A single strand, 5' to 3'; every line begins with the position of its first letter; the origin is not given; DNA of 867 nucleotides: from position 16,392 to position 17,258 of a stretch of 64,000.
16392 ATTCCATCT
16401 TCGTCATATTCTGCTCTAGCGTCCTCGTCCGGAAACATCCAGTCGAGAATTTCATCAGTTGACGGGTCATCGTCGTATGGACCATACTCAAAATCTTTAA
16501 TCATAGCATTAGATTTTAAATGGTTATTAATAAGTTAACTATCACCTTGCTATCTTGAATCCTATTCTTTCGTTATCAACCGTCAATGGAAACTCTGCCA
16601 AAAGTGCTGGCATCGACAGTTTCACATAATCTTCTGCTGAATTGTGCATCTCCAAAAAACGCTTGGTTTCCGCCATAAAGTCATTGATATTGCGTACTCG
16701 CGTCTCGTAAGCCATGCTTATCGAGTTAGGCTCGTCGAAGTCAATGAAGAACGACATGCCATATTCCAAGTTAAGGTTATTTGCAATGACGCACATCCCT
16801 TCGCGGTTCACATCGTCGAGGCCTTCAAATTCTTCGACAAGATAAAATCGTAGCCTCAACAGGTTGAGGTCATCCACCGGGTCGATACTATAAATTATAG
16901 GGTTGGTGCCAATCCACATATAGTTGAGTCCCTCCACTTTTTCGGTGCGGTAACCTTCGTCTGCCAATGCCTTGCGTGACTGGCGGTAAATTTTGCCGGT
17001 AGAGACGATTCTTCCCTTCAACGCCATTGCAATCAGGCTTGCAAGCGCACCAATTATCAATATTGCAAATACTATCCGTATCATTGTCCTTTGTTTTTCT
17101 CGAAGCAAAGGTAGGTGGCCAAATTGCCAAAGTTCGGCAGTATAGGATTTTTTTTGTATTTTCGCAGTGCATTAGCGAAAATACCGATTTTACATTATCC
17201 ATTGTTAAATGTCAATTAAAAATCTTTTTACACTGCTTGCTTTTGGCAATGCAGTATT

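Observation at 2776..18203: Defence-island-like accessory segment about 1 kb downstream of dnaA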

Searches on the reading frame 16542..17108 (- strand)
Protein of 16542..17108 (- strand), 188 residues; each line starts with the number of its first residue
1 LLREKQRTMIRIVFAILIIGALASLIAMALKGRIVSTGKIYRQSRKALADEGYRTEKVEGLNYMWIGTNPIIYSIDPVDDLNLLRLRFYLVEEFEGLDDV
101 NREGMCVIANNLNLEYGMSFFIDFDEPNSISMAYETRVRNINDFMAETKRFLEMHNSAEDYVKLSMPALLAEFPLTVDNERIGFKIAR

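Call 4: search_protein_families(library=pfam, proteins=[window:16542-17108:-], max_evalue=0.01)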
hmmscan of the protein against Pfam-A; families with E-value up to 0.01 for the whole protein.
window:16542-17108:- (188 aa): 0 families

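Call 6: search_protein_families(library=padloc, proteins=[window:16542-17108:-], max_evalue=0.01)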
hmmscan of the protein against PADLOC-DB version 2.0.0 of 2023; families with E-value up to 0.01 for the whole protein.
window:16542-17108:- (188 aa): 0 families

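Call 44: search_protein_families(library=ncbifam, proteins=[window:16542-17108:-], max_evalue=0.01)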
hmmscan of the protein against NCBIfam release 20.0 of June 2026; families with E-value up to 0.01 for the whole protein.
window:16542-17108:- (188 aa): 0 families

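Call 91: search_protein_families(library=pfam, proteins=[window:16542-17108:-], max_evalue=1)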
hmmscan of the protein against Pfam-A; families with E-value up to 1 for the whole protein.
window:16542-17108:- (188 aa): 1 family
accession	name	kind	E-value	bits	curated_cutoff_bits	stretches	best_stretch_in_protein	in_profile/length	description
PF19642.4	DUF6145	-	0.17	12.4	27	1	85-136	17-68/115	Family of unknown function (DUF6145)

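Call 92: find_homologous_proteins(query=window:16542-17108:-)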
Query window:16542-17108:- (188 aa): 23 proteins with E <= 0.001 among 214 candidates.
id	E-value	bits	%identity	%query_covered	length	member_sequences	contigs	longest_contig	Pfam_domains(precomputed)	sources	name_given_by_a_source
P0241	4.6e-108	377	91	100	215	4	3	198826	-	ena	-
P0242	3.9e-104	364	87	100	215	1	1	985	-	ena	-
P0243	1.2e-103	362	88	100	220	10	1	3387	-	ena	-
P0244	6.6e-103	360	87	100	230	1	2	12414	-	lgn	-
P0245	3.2e-101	354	85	100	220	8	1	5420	-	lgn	-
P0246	7.7e-101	353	88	96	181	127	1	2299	-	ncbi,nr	ncbi:MAG: hypothetical protein II088_04460 [Bacteroidales bacterium]|nr:hypothetical protein [Bacter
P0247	2.5e-100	351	86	100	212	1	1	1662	-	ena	-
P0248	3.7e-100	351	88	96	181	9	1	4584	-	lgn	-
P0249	1.2e-99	349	87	96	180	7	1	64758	-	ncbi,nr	ncbi:MAG: hypothetical protein IKP45_13780 [Bacteroidales bacterium]|nr:hypothetical protein [Bacter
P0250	3.2e-99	348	87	88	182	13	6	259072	-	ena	-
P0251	3.6e-99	348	85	98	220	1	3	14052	-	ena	-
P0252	2.1e-98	345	87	96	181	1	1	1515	-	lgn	-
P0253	2.2e-98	345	86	88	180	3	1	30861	-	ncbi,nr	ncbi:MAG: hypothetical protein J6T63_00760 [Bacteroidales bacterium]|nr:hypothetical protein [Bacter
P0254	2.5e-98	345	86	86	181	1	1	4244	-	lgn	-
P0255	5.5e-98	344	86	96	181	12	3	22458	-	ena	-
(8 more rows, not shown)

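Call 93: find_encoding_contigs(protein=P0241, flank=10000, max_places=2)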
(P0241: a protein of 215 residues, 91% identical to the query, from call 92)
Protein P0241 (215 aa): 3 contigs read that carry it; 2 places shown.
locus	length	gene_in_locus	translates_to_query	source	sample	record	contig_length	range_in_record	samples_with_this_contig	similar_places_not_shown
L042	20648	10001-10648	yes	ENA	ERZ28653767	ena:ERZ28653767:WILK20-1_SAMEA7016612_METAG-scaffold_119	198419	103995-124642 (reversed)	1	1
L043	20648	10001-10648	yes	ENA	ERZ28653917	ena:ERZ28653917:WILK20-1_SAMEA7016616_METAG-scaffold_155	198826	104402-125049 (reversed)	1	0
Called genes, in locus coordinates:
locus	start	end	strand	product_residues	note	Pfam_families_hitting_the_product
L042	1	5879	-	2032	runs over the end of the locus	PF00246:Peptidase_M14, PF00801:PKD, PF18911:PKD_4, PF00801:PKD, PF18911:PKD_4, PF00431:CUB, PF18998:Flg_new_2, PF18962:Por_Secre_tail, +2 more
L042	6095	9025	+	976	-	PF01565:FAD_binding_4, PF02913:FAD-oxidase_C, PF13183:Fer4_8, PF13534:Fer4_17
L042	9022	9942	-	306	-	PF13280:WYL (weak), PF25583:WCX (weak)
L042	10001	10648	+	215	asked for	-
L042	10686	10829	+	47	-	-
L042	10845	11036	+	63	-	-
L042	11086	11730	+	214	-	-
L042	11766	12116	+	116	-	-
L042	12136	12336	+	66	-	-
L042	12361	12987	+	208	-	-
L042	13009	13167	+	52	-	-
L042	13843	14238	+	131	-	-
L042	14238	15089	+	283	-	PF08867:FRG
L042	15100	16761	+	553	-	-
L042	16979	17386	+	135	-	PF06803:DUF1232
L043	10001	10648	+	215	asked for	-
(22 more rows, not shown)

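Call 94: find_encoding_contigs(protein=P0249, flank=10000, max_places=1)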
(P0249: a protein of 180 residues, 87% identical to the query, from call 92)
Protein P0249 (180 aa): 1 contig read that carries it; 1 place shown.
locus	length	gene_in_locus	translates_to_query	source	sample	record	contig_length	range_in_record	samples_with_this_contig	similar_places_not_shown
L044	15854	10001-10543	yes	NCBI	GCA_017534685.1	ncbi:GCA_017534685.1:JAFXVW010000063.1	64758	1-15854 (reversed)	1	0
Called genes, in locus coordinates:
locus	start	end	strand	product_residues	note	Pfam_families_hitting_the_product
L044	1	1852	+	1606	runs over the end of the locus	PF24885:TPR_NPHP3, PF13424:TPR_12, PF00515:TPR_1 (weak), PF13374:TPR_10 (weak), PF13424:TPR_12, PF13374:TPR_10 (weak), PF13424:TPR_12, PF12770:CHAT, +10 more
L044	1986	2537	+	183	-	PF02417:Chromate_transp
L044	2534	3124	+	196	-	PF02417:Chromate_transp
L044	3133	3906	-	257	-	PF23023:Anti-Pycsar_Apyc1, PF00753:Lactamase_B, PF12706:Lactamase_B_2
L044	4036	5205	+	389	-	PF00586:AIRS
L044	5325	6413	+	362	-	PF03462:PCRF, PF00472:RF-1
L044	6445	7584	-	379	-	PF01637:ATPase_2 (weak)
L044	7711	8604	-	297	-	PF13280:WYL, PF25583:WCX (weak)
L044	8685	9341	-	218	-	-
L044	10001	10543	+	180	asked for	-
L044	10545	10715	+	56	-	-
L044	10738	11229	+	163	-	-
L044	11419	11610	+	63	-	-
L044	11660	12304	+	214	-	-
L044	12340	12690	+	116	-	-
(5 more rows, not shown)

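Call 108: predict_structure(alignment_id=A4)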
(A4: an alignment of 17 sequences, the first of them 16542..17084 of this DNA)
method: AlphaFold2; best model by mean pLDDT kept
length: 180 residues; sequences in the alignment: 17
mean_pLDDT: 72.3   pTM: 0.67
mean pLDDT of the five models: 72.3, 69.5, 65.5, 54.0, 41.6
residues with pLDDT >= 90: 38; 70-90: 71; 50-70: 38; < 50: 33
segments of 3 or more residues with pLDDT < 50: 92-107, 166-180
pLDDT, mean of each block of 10 residues (from residue 1): 82 75 74 93 93 90 90 82 71 45 42 54 79 91 84 70 51 35
secondary structure, 60 per line:
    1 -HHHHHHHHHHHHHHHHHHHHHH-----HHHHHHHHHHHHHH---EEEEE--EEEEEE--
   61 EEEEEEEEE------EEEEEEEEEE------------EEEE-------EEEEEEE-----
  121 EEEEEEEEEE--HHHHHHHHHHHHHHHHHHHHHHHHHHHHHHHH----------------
elements in order: H2-23 H29-42 E46-50 E53-58 E61-69 E76-85 E98-101 E109-115 E121-130 H133-164

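Call 111: fold_search(model_id=the predicted structure, library=pdb)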
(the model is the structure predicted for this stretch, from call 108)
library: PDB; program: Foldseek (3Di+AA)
matches with E <= 10: 507; with E <= 0.001: 0
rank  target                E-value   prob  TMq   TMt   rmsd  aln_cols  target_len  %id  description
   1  6vu7_D                3.5e-02  0.99  0.42  0.53   6.2       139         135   12  Crystal structure of YbjN, a putative transcription regulator from E. coli (released 2020-03-11)
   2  8q8o_B                1.7e-01  0.89  0.41  0.50   5.8       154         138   10  PA14_16140 protein: the regulator of an operon involved in the biofilm formation in PA14 P. aeruginosa (released 2024-02-28)
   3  6ser                  1.7e-01  0.20  0.23  0.18  19.4       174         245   16  Crystal structure of human STARD10 (released 2020-08-26)
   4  5i9j                  1.7e-01  0.18  0.18  0.15  15.5       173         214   10  Structure of the cholesterol and lutein-binding domain of human STARD3 at 1.74A (released 2016-03-16)
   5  9y9m_Y                2.4e-01  0.25  0.28  0.19  18.2       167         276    8  Capping protein bound to the barbed end of cofilactin (released 2026-03-04)
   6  4ue0_A                2.5e-01  0.16  0.16  0.23  16.0       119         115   10  Structure of the bovine atadenovirus type 4 fibre head protein (released 2015-06-03)
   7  1em2                  2.8e-01  0.18  0.23  0.20  15.4       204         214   11  Star-related lipid transport domain of MLN64 (released 2000-05-02)
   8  1izn_A                2.8e-01  0.14  0.22  0.16  19.1       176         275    8  Crystal Structure of Actin Filament Capping Protein CapZ (released 2003-04-08)
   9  5afu_K                2.8e-01  0.13  0.20  0.14  19.0       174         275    9  Cryo-EM structure of dynein tail-dynactin-BICD2N complex (released 2015-03-11)
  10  3lk2_A                3.2e-01  0.20  0.25  0.18  17.4       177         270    6  Crystal structure of CapZ bound to the uncapping motif from CARMIL (released 2010-04-07)
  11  5ca3_B                3.3e-01  0.08  0.14  0.04  17.2       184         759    9  Crystal structure of the glycosynthase mutant D324N of Escherichia coli GH63 glycosidase in complex with glucose and l (released 2016-08-10)
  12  6sta_B                3.5e-01  0.13  0.23  0.25  16.8       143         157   12  Crystal structure of the strawberry pathogenesis-related 10 (PR-10) Fra a 1.02 protein, E46A D48A mutant (released 2019-12-18)
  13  3ijt_B                3.7e-01  0.15  0.21  0.25  18.0       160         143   11  Structural Characterization of SMU.440, a Hypothetical Protein from Streptococcus mutans (released 2009-08-25)
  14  9b7j_N                3.9e-01  0.10  0.19  0.15  16.4       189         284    8  Cryo-EM structure of human dynactin complex bound to Chlamydia effector Dre1 (released 2025-04-16)
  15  4ytx_F                3.9e-01  0.08  0.17  0.18  20.4       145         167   10  Crystal structure of Ups1-Mdm35 complex with PA (released 2015-08-12)
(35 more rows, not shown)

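Call 113: search_protein_families(library=phrogs, proteins=[window:16542-17084:-], max_evalue=0.001)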
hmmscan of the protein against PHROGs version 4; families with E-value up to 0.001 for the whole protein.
window:16542-17084:- (180 aa): 0 families

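Call 117: find_encoding_contigs(protein=P0253, flank=10000, max_places=1)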
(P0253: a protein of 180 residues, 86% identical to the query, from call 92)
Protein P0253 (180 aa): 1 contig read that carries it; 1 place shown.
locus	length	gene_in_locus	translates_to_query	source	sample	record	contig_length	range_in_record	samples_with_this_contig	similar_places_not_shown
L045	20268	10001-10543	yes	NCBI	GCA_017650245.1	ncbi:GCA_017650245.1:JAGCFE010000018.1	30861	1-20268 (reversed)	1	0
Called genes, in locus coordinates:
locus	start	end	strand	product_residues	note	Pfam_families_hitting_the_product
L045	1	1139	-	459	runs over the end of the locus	PF00206:Lyase_1, PF10415:FumaraseC_C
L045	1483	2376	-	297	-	PF13280:WYL, PF25583:WCX (faint)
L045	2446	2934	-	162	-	PF14411:LHH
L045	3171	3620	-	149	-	PF06803:DUF1232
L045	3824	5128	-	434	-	PF01637:ATPase_2, PF13173:AAA_14, PF13401:AAA_22, PF03008:DUF234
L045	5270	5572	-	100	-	PF06803:DUF1232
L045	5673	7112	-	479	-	-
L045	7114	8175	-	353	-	PF13519:VWA_2 (weak)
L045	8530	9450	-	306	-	PF04286:DUF445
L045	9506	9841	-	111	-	-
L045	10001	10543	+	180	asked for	-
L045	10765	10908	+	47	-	-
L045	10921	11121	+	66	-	-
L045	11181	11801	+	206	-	-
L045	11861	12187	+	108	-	-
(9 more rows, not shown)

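Call 118: find_encoding_contigs(protein=P0255, flank=10000, max_places=2)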
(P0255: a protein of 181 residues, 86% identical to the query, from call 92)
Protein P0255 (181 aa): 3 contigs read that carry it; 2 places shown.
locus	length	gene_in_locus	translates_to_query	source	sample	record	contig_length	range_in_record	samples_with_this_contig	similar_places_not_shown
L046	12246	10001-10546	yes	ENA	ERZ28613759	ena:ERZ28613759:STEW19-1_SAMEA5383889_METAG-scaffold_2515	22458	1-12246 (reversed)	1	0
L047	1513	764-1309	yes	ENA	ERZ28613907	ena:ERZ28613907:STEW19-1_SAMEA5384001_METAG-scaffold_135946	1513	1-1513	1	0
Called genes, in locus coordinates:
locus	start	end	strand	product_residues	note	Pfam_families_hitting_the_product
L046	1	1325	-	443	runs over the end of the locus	PF18370:RGI_lyase (weak), PF18962:Por_Secre_tail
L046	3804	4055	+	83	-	-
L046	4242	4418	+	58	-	-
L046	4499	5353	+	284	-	-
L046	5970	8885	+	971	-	PF01565:FAD_binding_4, PF02913:FAD-oxidase_C, PF13183:Fer4_8, PF13534:Fer4_17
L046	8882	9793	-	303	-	PF13280:WYL, PF25583:WCX (weak)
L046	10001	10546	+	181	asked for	-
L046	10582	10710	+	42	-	-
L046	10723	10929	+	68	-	-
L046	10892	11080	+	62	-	-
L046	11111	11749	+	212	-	-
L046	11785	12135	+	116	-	-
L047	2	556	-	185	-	?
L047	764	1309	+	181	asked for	-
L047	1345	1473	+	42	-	-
